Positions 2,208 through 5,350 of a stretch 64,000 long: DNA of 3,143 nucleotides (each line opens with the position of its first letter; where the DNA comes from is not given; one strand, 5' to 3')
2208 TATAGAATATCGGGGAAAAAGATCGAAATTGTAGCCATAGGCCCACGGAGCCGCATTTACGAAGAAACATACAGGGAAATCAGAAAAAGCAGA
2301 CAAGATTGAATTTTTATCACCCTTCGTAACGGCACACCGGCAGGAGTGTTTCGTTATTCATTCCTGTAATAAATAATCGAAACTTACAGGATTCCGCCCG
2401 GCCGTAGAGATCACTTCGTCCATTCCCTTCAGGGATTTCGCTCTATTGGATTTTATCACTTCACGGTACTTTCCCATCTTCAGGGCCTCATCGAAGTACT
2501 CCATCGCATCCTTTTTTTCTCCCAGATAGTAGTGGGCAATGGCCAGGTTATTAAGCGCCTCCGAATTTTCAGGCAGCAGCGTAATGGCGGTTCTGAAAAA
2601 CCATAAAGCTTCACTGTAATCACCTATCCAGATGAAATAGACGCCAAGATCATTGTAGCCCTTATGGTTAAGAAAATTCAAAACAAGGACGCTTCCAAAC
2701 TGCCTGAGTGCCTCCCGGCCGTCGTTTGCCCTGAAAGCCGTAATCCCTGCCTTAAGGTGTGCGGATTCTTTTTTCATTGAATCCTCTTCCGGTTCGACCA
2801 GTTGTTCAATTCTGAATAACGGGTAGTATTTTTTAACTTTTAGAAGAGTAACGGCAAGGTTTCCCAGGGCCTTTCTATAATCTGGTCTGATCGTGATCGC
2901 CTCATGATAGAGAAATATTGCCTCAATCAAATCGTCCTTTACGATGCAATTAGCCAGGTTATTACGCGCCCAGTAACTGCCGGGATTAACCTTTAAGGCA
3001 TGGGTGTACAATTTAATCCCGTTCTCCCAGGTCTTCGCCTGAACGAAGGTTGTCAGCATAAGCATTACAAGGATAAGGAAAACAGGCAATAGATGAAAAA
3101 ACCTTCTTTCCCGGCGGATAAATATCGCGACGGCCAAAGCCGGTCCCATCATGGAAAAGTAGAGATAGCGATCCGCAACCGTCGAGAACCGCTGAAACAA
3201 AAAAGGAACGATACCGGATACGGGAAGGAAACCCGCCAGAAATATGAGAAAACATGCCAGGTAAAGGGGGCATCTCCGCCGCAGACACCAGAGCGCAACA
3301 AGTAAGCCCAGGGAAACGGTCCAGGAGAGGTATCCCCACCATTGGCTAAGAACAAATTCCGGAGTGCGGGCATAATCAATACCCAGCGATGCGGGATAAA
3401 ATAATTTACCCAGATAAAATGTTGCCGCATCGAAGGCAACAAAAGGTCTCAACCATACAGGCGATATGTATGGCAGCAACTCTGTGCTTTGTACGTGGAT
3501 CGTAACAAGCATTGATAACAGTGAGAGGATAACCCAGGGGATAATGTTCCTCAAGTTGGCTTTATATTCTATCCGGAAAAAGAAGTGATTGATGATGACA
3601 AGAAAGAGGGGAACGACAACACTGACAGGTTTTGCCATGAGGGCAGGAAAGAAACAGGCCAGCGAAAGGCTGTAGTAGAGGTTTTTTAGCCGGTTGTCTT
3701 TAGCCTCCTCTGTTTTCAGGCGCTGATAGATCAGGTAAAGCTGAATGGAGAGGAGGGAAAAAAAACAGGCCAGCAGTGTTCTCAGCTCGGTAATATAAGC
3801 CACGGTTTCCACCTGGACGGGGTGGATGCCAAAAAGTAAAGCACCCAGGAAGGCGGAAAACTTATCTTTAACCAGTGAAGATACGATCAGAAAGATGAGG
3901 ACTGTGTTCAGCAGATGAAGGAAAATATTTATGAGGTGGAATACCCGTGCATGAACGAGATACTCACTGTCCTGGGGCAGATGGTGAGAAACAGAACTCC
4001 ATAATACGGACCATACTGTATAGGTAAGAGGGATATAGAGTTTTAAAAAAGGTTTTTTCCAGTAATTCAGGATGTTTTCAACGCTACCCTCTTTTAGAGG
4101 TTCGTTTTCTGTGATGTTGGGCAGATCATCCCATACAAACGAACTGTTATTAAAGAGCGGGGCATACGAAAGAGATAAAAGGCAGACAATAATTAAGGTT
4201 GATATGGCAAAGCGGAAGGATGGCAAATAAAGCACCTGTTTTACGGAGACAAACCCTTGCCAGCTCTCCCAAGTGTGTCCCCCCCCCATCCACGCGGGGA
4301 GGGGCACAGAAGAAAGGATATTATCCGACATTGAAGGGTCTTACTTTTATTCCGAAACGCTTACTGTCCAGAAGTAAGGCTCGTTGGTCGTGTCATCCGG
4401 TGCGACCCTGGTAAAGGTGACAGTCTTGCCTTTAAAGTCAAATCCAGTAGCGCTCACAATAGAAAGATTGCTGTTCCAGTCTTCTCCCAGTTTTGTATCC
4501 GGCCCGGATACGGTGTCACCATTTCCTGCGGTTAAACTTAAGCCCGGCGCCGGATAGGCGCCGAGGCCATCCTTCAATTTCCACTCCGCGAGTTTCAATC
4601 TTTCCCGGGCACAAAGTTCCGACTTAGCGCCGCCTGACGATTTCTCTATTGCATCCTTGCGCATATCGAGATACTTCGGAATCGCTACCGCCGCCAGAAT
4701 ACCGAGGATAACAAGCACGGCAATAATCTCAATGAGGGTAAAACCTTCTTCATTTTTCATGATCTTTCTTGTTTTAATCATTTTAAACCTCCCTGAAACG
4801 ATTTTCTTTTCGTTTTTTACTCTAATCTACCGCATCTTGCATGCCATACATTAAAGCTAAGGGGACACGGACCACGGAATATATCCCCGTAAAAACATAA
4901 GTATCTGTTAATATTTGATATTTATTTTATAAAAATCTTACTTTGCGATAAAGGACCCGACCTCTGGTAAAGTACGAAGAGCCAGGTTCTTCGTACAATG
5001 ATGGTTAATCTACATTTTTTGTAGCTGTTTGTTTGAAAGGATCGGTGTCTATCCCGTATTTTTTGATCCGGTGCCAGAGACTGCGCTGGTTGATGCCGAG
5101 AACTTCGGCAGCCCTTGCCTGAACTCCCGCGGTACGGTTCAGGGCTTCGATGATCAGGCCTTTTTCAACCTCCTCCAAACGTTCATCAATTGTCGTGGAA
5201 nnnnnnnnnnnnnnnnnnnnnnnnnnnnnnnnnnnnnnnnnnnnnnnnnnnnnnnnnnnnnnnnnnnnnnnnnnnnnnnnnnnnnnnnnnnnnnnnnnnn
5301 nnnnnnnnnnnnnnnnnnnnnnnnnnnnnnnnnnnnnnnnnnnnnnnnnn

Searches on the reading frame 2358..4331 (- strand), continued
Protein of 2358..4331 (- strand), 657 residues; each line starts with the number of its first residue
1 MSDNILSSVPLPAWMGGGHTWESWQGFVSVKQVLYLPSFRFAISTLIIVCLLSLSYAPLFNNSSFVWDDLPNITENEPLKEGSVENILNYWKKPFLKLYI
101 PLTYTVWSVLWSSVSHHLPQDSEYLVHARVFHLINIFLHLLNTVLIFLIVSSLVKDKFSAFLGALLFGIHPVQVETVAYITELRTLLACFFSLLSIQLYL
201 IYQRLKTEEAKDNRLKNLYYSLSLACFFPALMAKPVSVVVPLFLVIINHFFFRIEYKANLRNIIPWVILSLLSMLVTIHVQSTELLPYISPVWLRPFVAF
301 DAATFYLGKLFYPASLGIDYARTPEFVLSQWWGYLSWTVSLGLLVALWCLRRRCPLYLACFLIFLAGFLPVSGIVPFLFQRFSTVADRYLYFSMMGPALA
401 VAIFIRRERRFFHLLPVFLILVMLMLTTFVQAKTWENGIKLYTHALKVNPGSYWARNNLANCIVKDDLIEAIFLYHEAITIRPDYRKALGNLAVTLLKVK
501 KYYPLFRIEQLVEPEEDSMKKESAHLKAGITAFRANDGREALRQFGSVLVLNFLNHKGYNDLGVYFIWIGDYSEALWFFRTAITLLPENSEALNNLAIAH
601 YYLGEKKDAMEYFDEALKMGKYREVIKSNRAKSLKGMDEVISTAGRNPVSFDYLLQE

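Call 51: find_encoding_contigs(protein=P0020, flank=2000, max_places=2)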
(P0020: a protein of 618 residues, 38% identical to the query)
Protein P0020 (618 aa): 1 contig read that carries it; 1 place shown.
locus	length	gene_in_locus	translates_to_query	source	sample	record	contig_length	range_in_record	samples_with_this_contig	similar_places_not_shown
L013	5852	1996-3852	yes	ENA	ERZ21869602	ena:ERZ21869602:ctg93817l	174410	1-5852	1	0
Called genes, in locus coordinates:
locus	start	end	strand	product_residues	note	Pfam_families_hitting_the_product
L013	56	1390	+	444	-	PF00909:Ammonium_transp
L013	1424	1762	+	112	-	PF00543:P-II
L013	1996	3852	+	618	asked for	PF13431:TPR_17 (faint), PF13181:TPR_8 (faint), PF00515:TPR_1 (faint), PF13432:TPR_16, PF13414:TPR_11, PF13432:TPR_16 (weak), PF14559:TPR_19 (weak), PF07719:TPR_2 (weak), +2 more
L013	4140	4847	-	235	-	PF02592:Vut_1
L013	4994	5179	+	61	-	-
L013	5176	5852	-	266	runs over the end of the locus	PF00588:SpoU_methylase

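Call 58: list_cluster_members(proteins=[P0001, window:2361-4226:-, window:2361-4235:-, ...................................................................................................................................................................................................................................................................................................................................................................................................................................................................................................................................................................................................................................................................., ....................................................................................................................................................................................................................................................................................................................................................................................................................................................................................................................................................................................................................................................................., window:2361-4289:-])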
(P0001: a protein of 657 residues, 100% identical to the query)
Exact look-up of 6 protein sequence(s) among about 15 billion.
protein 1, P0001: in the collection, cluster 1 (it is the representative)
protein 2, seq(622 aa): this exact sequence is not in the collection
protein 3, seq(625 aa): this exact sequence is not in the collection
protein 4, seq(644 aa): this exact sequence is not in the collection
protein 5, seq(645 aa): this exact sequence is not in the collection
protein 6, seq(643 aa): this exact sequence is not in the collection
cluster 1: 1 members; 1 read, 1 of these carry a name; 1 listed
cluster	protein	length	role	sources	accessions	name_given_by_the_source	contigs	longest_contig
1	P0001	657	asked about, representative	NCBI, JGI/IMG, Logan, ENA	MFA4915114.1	MAG: tetratricopeptide repeat protein [Syntrophales bacterium]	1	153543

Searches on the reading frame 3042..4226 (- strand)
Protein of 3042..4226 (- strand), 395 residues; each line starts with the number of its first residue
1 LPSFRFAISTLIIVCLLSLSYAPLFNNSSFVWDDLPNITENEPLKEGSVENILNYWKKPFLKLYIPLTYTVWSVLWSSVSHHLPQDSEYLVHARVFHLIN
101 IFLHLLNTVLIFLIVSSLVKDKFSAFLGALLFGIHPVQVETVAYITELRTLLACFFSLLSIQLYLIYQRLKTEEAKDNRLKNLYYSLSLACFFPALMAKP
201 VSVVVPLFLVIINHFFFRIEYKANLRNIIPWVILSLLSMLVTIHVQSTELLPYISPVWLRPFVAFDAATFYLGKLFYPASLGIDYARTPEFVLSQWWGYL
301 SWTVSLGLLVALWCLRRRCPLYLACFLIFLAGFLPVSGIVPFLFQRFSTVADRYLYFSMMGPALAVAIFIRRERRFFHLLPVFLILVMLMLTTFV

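Call 36: search_protein_families(library=pfam, proteins=[window:3042-4226:-], max_evalue=10)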
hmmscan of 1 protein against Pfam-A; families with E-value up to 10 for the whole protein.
window:3042-4226:- (395 aa): 0 families

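Call 37: search_solved_structures(query=window:3042-4226:-, max_evalue=10)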
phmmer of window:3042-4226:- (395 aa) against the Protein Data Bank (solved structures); distinct sequences matched with E-value up to 10: 0.

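Call 45: predict_structure(alignment_id=A2)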
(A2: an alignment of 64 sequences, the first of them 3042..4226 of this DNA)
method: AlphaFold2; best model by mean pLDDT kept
length: 395 residues; sequences in the alignment: 64
mean_pLDDT: 93.2   pTM: 0.93
mean pLDDT of the five models: 93.2, 92.2, 91.2, 88.3, 87.4
residues with pLDDT >= 90: 321; 70-90: 69; 50-70: 4; < 50: 1
segments of 3 or more residues with pLDDT < 50: none
pLDDT, mean of each block of 10 residues (from residue 1): 83 97 93 89 90 94 94 94 85 94 98 98 97 94 94 99 97 82 97 97 98 97 97 96 87 93 94 87 84 91 94 97 98 92 88 90 98 93 93 93
secondary structure, 60 per line:
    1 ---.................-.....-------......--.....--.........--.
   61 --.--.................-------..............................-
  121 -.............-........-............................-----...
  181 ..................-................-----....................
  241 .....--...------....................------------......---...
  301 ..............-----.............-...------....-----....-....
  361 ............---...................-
elements in order: H4-20 H22-26 H34-39 H42-46 H49-57 H66-82 H90-119 H122-134 H136-143 H145-172 H178-198 H200-215 H221-245 H257-276 H289-294 H298-314 H320-332 H343-346 H352-355 H357-372 H376-394

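Call 47: fold_search(model_id=the predicted structure, library=pdb)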
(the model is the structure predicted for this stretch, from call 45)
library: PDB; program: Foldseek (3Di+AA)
matches with E <= 10: 311; with E <= 0.001: 0
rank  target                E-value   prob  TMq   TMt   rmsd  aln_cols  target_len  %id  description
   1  9i5k_A                3.3e-03  1.00  0.57  0.47   8.2       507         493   12  Structure of the Chaetomium thermophilum Pmt4 homodimer (C2 symmetry) (released 2025-12-24)
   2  7e9s_A                1.2e-02  1.00  0.54  0.28  13.5       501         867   13  Archaeal oligosaccharyltransferase AglB from Archaeoglobus fulgidus in complex with an inhibitory peptide and a dolich (released 2021-09-08)
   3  5ogl_A                2.3e-02  1.00  0.49  0.30  11.0       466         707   15  Structure of bacterial oligosaccharyltransferase PglB in complex with an acceptor peptide and an lipid-linked oligosac (released 2017-10-25)
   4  6ezn_F                3.9e-02  1.00  0.50  0.34  13.3       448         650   14  Cryo-EM structure of the yeast oligosaccharyltransferase (OST) complex (released 2018-01-17)
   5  6ftg_5                4.4e-02  0.99  0.44  0.30  15.2       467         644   11  Subtomogram average of OST-containing ribosome-translocon complexes from canine rough microsomal membranes (released 2018-03-21)
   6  6gxc_A                5.2e-02  0.99  0.47  0.30  10.3       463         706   15  Bacterial oligosaccharyltransferase PglB in complex with an inhibitory peptide and a reactive lipid-linked oligosaccha (released 2018-11-14)
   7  9i5l_A                6.2e-02  1.00  0.40  0.24   6.5       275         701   14  Structure of the Chaetomium thermophilum Pmt4 homodimer (C1 symmetry) (released 2025-12-24)
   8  6p25_A                6.7e-02  1.00  0.40  0.23   6.4       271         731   13  Structure of S. cerevisiae protein O-mannosyltransferase Pmt1-Pmt2 complex bound to the sugar donor and a peptide acce (released 2019-07-10)
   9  7zli_A                6.7e-02  0.92  0.36  0.24  16.8       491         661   14  Cryo-EM structure of C-mannosyltransferase CeDPY19, in complex with Dol25-P-Man and bound to CMT2-Fab and anti-Fab nan (released 2023-01-11)
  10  3rce_A                1.1e-01  0.99  0.50  0.32  13.9       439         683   14  Bacterial oligosaccharyltransferase PglB (released 2011-06-15)
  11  9b3k_Z                2.4e-01  0.21  0.17  0.18  19.0       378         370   13  NorA in complex with Fab36 (NorA-BRIL fusion) (released 2024-12-11)
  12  5ezm                  3.5e-01  0.90  0.42  0.33  11.4       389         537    9  Crystal Structure of ArnT from Cupriavidus metallidurans in the apo state (released 2016-02-17)
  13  8b71_A                4.2e-01  0.08  0.12  0.10  24.9       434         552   13  Upright KimA dimer with bound c-di-AMP from B. subtilis (released 2023-01-18)
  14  8z7y                  4.6e-01  0.12  0.16  0.17  19.7       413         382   13  SLC19A3-Fedratinib inward structure (released 2025-01-08)
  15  5lzr_A                5.4e-01  0.11  0.16  0.11  24.1       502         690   10  Crystal structure of Thermotoga maritima sodium pumping membrane integral pyrophosphatase in complex with tungstate an (released 2016-12-14)
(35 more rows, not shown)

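Call 71: find_related_loci(query=A2, collection=genome_contigs, flank=1500)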
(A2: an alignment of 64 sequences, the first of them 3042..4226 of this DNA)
Query A2 (395 aa) in genome_contigs; peptide patterns used: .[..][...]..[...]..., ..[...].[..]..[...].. (x = any residue, [..] = any of these).
600 stretches matched a pattern (row limit reached: there are more); 570 encode a relative of the query (tblastn E <= 1e-3); the best 80 are kept; 80 distinct loci.
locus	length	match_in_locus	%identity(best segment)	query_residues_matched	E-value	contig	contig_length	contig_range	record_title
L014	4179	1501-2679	49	23-395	2e-117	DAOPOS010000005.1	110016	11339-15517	MAG TPA_asm: Syntrophales bacterium isolate AMR_MDS_1568 NODE_192_length_110016_cov_12.307509, whole genome shotgun sequ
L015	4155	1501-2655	38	26-392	4e-82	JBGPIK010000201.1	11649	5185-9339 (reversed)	MAG: Candidatus Binatia bacterium isolate OBJ_0618_7090110_336 k141_7433552_length_11649_cov_20.2500, whole genome shotg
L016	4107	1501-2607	40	27-395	9e-80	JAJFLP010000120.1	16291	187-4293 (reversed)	MAG: Verrucomicrobia bacterium isolate OFTM198 OFTM198_119, whole genome shotgun sequence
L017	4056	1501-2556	41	31-375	2e-77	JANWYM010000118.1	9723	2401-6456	MAG: Abditibacteriales bacterium isolate SKYG70 NODE_118_length_9723_cov_3.553701, whole genome shotgun sequence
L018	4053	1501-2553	42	32-367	3e-77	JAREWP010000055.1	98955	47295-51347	MAG: Candidatus Magnetocorallium paracelense isolate XS-1 k255_30799, whole genome shotgun sequence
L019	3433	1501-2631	38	5-375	3e-74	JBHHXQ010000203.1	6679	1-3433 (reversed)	MAG: Candidatus Krumholzibacteriia bacterium isolate D_1_bin.29 NODE_6515_length_6679_cov_4.612621, whole genome shotgun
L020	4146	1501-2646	37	5-375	6e-71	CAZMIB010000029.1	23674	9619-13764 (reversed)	MAG TPA_asm: uncultured Elusimicrobia sp. isolate binchicken_co185_179 genome assembly, contig: NODE_2788_length_23674_c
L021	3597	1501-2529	38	32-373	4e-70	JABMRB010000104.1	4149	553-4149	MAG: Candidatus Nealsonbacteria bacterium isolate bin.20 k141_495448, whole genome shotgun sequence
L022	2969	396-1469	37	32-393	3e-68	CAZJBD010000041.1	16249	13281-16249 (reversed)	MAG TPA_asm: uncultured Eubacteriales bacterium isolate SRP098346_co1_376 genome assembly, contig: NODE_3773_length_1624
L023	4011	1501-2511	40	32-367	9e-68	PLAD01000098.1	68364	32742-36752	MAG: Armatimonadetes bacterium isolate bog_944 73.20111000_S2S.23_contig_1338, whole genome shotgun sequence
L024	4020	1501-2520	37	32-372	3e-65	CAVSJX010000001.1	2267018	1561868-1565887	MAG: uncultured Phycisphaerales bacterium isolate MFD02416.bin.2.254 genome assembly, contig: contig_27596, whole genome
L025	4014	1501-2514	41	32-374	4e-65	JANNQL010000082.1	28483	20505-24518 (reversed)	MAG: Pseudomonadota bacterium isolate SOY_31_metabat_452_sub SOY_31_k141_314334, whole genome shotgun sequence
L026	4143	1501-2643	36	8-375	4e-64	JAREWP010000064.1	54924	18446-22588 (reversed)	MAG: Candidatus Magnetocorallium paracelense isolate XS-1 k255_61170, whole genome shotgun sequence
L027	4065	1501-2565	36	11-372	6e-64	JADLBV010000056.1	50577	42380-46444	MAG: Phycisphaerales bacterium isolate SJ194 c_000000763384, whole genome shotgun sequence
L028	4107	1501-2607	33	21-390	1e-63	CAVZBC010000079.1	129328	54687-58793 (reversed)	MAG: uncultured Gammaproteobacteria bacterium isolate MFD02360.bin.2.207 genome assembly, contig: contig_66168, whole ge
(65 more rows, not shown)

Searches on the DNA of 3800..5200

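Call 61: search_rna_families(source=window, start=3800, end=5200, threshold=evalue, max_evalue=1)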
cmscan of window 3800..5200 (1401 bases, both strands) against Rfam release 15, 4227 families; matches with E-value up to 1: 0.
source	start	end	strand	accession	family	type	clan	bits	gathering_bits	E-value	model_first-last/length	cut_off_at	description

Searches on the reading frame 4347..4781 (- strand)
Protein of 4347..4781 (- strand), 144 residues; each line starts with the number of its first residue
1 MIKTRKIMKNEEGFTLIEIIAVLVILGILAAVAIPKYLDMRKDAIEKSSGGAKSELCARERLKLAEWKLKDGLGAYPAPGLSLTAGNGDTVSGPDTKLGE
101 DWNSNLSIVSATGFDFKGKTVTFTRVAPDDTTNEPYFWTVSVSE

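Call 10: search_protein_families(library=pfam, proteins=[window:4347-4781:-], max_evalue=0.01)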
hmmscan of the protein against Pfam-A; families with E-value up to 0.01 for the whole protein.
window:4347-4781:- (144 aa): 1 family
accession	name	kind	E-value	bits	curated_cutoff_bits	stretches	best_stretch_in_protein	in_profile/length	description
PF07963.17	N_methyl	-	4.4e-08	32.8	21.2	1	8-34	1-27/27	Prokaryotic N-terminal methylation motif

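Call 12: search_protein_families(library=ncbifam, proteins=[window:4347-4781:-], max_evalue=0.01)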
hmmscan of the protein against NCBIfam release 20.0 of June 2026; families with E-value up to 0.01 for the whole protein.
window:4347-4781:- (144 aa): 8 families
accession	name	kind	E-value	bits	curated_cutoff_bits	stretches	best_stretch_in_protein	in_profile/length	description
TIGR01710.1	typeII_sec_gspG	equivalog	5.4e-09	36.2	88.85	1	13-56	2-42/134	type II secretion system major pseudopilin GspG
NF041775.1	typeIV_PilA_Myxo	equivalog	2.1e-07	31.2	400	1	10-49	9-46/214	type IV pilin protein PilA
TIGR02532.1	IV_pilin_GFxxxE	domain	9.9e-07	28.4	16.3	1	13-34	3-24/24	prepilin-type N-terminal cleavage/methylation domain-containing protein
NF007862.0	PRK10574.1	equivalog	1.6e-06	28.3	138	1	8-44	1-38/145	prepilin peptidase-dependent pilin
NF040999.1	pilin_ComGC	equivalog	1.6e-05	25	75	1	11-50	1-39/84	competence type IV pilus major pilin ComGC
TIGR01708.2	typeII_sec_gspH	equivalog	2.2e-05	24.5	80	1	11-37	1-27/169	type II secretion system minor pseudopilin GspH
NF007800.0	PRK10506.1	equivalog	0.0014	18.4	158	1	6-41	3-38/163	prepilin peptidase-dependent protein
NF041013.1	T4P_ComGE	equivalog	0.0024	17.9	49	1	9-44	1-36/83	competence type IV pilus minor pilin ComGE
